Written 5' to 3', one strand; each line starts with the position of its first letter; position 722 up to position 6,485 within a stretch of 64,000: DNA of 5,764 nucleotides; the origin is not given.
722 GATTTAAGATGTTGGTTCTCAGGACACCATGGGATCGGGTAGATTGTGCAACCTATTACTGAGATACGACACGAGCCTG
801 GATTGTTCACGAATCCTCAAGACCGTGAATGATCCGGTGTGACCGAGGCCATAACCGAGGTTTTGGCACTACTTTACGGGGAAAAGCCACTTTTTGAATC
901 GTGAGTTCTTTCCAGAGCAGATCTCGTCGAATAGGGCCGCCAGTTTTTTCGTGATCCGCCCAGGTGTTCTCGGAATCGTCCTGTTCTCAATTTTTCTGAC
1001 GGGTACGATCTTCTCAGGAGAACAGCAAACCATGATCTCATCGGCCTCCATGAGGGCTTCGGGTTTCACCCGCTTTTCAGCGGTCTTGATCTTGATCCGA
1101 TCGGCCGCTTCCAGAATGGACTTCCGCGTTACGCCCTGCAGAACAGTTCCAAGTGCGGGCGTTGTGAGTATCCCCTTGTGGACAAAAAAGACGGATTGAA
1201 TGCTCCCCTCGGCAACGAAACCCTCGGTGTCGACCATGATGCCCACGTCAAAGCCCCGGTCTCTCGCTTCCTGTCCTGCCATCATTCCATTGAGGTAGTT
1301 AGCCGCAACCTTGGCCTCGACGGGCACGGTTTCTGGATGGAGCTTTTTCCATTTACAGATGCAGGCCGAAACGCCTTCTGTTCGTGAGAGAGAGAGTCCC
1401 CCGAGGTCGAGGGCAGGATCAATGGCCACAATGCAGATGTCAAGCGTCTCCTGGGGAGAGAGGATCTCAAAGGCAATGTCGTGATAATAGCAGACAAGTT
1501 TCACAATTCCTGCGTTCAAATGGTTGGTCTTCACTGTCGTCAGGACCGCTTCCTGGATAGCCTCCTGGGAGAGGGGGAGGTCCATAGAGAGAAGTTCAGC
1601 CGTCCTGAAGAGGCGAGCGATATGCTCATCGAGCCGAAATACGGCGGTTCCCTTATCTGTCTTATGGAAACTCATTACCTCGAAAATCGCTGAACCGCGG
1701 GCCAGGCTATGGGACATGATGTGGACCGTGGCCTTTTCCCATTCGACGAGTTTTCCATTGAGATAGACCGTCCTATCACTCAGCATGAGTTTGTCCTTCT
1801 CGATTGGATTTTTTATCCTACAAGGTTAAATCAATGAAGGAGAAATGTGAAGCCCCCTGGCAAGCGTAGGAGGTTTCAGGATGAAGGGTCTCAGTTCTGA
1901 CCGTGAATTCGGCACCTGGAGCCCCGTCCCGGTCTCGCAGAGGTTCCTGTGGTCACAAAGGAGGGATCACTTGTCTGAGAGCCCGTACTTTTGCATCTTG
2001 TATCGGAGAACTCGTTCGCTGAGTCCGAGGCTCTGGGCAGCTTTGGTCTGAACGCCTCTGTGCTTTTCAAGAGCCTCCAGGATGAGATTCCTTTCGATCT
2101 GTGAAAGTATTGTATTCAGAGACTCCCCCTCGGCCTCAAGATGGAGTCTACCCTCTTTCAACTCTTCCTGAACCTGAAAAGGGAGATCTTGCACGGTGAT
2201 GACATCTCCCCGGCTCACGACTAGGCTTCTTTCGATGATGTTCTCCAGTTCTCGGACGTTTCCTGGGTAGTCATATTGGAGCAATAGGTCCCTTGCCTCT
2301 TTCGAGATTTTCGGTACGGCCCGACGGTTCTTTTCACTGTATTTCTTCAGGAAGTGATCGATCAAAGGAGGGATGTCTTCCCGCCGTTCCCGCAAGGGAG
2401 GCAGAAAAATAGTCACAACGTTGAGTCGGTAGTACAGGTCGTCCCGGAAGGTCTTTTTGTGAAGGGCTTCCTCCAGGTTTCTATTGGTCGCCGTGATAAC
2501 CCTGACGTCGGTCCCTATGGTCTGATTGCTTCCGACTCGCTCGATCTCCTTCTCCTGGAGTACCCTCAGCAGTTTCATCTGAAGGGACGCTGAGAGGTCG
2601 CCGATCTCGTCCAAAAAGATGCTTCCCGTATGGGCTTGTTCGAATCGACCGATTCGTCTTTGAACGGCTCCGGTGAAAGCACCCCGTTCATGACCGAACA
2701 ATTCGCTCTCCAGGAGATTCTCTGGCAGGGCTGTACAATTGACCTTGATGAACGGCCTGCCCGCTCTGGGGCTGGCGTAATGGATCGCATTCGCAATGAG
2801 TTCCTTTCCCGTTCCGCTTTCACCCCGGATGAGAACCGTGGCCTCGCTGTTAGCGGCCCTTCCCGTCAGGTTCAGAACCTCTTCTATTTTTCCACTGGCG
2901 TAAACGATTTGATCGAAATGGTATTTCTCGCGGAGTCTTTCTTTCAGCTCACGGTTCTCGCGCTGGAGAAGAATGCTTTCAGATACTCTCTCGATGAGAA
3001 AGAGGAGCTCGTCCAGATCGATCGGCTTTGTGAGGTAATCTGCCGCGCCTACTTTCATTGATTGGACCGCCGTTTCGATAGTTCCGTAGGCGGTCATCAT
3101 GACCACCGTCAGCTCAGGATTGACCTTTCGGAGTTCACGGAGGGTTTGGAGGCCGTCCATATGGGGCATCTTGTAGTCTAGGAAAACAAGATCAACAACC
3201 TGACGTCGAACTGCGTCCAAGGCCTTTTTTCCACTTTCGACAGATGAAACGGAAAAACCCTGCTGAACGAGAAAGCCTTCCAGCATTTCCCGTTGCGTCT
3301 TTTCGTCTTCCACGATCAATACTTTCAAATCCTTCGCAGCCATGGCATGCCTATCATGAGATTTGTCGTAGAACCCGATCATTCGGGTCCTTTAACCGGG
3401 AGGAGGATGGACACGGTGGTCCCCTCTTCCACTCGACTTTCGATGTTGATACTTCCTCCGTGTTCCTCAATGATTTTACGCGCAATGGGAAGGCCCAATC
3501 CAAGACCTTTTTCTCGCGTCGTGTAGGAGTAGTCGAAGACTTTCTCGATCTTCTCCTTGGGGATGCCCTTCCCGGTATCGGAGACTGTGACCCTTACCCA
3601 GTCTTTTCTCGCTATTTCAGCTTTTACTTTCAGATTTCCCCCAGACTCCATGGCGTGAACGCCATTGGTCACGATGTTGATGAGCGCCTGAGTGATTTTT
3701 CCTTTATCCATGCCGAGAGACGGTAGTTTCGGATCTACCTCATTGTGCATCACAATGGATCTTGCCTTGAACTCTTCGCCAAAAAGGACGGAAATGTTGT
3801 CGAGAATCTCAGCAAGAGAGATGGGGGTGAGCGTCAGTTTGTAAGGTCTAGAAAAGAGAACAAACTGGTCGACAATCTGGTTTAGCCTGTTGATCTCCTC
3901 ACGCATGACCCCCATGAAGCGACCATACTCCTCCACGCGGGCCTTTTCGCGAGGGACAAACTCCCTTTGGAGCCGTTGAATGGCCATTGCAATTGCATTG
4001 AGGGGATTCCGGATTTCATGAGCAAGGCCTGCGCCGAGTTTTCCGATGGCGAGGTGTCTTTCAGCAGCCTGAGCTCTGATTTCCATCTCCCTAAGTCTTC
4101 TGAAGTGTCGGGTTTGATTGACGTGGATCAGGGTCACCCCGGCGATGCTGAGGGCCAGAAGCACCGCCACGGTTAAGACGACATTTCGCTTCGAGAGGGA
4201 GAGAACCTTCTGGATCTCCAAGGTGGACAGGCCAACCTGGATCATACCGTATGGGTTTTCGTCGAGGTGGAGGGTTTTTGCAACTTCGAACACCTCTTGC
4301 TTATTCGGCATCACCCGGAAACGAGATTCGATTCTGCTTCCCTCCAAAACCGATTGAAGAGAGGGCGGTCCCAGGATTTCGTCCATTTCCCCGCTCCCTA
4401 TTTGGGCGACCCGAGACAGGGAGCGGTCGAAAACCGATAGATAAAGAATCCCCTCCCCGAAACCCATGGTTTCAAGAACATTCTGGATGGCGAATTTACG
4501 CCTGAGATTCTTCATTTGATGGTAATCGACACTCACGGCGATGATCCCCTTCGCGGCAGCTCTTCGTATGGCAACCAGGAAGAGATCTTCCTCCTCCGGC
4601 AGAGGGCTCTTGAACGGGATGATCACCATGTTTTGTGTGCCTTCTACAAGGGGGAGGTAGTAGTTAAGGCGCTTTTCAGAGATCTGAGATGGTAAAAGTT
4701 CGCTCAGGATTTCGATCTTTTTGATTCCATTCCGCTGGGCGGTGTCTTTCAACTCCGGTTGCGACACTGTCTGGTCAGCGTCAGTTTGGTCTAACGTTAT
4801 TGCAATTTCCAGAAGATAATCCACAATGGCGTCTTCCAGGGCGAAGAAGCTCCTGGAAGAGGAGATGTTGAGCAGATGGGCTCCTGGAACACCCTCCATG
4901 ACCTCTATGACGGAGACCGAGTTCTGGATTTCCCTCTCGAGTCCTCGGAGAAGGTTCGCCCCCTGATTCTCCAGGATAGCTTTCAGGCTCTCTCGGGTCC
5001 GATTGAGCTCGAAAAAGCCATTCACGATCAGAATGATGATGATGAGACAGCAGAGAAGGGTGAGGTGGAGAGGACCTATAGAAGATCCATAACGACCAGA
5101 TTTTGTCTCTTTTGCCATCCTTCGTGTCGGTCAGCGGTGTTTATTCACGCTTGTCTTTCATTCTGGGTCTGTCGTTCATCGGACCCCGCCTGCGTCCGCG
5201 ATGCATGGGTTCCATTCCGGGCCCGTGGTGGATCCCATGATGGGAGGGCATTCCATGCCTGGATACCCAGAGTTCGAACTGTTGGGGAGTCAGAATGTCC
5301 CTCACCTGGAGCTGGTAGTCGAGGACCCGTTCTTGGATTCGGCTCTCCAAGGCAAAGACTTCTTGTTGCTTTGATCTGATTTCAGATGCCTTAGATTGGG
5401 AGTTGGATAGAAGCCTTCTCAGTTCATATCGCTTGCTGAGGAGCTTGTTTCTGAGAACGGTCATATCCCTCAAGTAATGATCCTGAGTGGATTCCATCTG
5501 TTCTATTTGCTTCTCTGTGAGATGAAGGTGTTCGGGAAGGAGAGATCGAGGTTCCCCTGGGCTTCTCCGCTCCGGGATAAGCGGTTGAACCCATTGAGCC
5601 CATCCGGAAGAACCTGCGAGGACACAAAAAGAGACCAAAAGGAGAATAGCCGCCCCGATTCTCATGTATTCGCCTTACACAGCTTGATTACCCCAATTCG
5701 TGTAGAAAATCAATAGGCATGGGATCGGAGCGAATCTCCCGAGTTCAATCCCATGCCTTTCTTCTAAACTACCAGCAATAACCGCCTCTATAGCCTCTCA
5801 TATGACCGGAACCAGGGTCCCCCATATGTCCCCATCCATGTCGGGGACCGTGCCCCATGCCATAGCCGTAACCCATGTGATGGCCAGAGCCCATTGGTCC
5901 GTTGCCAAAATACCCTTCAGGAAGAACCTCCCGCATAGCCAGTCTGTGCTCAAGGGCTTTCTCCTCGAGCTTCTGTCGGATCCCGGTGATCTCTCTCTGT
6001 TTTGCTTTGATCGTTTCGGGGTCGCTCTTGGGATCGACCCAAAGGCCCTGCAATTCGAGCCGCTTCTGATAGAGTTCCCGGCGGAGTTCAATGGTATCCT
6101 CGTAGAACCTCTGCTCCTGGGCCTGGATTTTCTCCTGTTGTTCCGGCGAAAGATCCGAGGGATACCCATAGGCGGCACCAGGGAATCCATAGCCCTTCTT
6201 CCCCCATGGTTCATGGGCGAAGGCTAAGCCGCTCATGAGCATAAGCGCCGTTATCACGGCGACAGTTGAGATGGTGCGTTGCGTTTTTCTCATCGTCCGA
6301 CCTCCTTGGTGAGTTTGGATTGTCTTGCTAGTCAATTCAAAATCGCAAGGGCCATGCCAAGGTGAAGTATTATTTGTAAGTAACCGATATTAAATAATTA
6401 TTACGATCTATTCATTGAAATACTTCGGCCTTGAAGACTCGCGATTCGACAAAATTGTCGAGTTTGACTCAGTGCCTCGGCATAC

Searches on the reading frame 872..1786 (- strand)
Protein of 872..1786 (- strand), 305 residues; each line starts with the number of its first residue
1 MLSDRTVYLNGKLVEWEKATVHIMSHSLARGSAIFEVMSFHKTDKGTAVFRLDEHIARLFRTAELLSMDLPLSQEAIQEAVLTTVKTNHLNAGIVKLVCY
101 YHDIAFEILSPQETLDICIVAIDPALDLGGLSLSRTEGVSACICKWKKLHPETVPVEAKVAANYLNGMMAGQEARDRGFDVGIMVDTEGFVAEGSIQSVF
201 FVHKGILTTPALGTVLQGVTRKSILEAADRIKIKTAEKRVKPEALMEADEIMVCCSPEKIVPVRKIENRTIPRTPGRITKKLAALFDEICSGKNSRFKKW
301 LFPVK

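Call 59: search_protein_families(library=pfam, proteins=[window:872-1786:-], max_evalue=0.00001)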
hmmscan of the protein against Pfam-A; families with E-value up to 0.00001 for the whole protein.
window:872-1786:- (305 aa): 1 family
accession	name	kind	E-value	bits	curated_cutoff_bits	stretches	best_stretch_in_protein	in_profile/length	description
PF01063.24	Aminotran_4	-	3.8e-43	148.4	28.5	1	34-266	2-223/223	Amino-transferase class IV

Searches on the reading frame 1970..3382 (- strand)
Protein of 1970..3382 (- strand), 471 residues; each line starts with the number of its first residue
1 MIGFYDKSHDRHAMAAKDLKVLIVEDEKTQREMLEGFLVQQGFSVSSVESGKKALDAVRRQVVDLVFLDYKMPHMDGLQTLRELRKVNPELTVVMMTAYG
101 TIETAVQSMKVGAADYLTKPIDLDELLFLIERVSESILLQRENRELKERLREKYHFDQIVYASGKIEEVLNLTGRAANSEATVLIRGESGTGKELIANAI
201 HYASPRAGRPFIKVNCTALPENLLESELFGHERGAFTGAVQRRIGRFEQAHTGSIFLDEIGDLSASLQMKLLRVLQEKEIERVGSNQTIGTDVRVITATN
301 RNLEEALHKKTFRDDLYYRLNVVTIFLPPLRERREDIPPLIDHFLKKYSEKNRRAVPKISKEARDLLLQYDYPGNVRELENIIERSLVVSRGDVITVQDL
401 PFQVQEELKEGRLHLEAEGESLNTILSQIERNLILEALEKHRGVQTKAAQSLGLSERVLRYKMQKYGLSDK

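Call 59: search_protein_families(library=pfam, proteins=[window:1970-3382:-], max_evalue=0.00001)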
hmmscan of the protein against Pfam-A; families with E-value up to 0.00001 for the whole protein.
window:1970-3382:- (471 aa): 8 families
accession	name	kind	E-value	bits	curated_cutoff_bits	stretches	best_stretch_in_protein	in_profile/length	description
PF00158.32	Sigma54_activat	-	2.1e-71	239.5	20.2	1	160-325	2-167/168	Sigma-54 interaction domain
PF00072.30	Response_reg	-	7.4e-33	113.5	30.2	1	21-128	1-108/111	Response regulator receiver domain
PF25601.1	AAA_lid_14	-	6.3e-30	103.3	27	1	331-410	1-80/87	AAA+ ATPase lid domain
PF14532.12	Sigma54_activ_2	-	4.6e-16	59.7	25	1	173-330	14-138/138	Sigma-54 interaction domain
PF02954.25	HTH_8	-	1.3e-14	54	22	1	426-466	2-42/42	Bacterial regulatory protein, Fis family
PF00004.35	AAA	-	5e-07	30.7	21.2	1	183-307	1-118/131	ATPase family associated with various cellular activities (AAA)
PF07728.20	AAA_5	-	1.2e-06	29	22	1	183-303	2-125/139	AAA domain (dynein-related subfamily)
PF18024.7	HTH_50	-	1.5e-06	28.2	27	1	420-469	2-50/50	Helix-turn-helix domain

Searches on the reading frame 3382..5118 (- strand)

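Call 59: search_protein_families(library=pfam, proteins=[window:3382-5118:-], max_evalue=0.00001)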
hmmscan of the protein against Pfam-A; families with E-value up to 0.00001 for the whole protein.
window:3382-5118:- (579 aa): 2 families
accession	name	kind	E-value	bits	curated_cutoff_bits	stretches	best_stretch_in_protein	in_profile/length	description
PF02518.31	HATPase_c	-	2.8e-26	92.6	26.4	1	471-576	2-110/111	Histidine kinase-, DNA gyrase B-, and HSP90-like ATPase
PF00512.31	HisKA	-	1.6e-12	47.7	26.9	1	360-424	4-62/66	His Kinase A (phospho-acceptor) domain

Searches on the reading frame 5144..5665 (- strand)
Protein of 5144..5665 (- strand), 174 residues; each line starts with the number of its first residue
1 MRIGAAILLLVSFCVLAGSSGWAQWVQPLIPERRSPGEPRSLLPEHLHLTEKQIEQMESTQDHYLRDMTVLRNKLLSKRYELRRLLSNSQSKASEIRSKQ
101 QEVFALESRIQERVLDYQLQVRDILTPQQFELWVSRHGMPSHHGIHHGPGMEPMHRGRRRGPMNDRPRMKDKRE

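Call 59: search_protein_families(library=pfam, proteins=[window:5144-5665:-], max_evalue=0.00001)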
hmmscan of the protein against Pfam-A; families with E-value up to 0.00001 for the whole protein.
window:5144-5665:- (174 aa): 1 family
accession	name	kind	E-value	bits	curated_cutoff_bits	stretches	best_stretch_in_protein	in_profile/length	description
PF13801.11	Metal_resist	-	7.1e-13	49.3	29.2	1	15-130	8-123/125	Heavy-metal resistance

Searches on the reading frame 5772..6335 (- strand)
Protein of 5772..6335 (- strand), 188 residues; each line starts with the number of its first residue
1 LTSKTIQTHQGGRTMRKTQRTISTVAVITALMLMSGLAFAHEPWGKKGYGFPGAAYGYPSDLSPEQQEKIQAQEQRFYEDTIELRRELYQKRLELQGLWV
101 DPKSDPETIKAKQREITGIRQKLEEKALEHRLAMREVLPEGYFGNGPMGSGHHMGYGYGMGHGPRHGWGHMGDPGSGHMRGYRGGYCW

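Call 59: search_protein_families(library=pfam, proteins=[window:5772-6335:-], max_evalue=0.00001)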
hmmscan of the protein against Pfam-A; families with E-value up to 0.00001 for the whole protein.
window:5772-6335:- (188 aa): 1 family
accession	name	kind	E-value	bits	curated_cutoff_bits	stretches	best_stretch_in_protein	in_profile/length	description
PF13801.11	Metal_resist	-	1.1e-14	55.1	29.2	1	25-140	7-120/125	Heavy-metal resistance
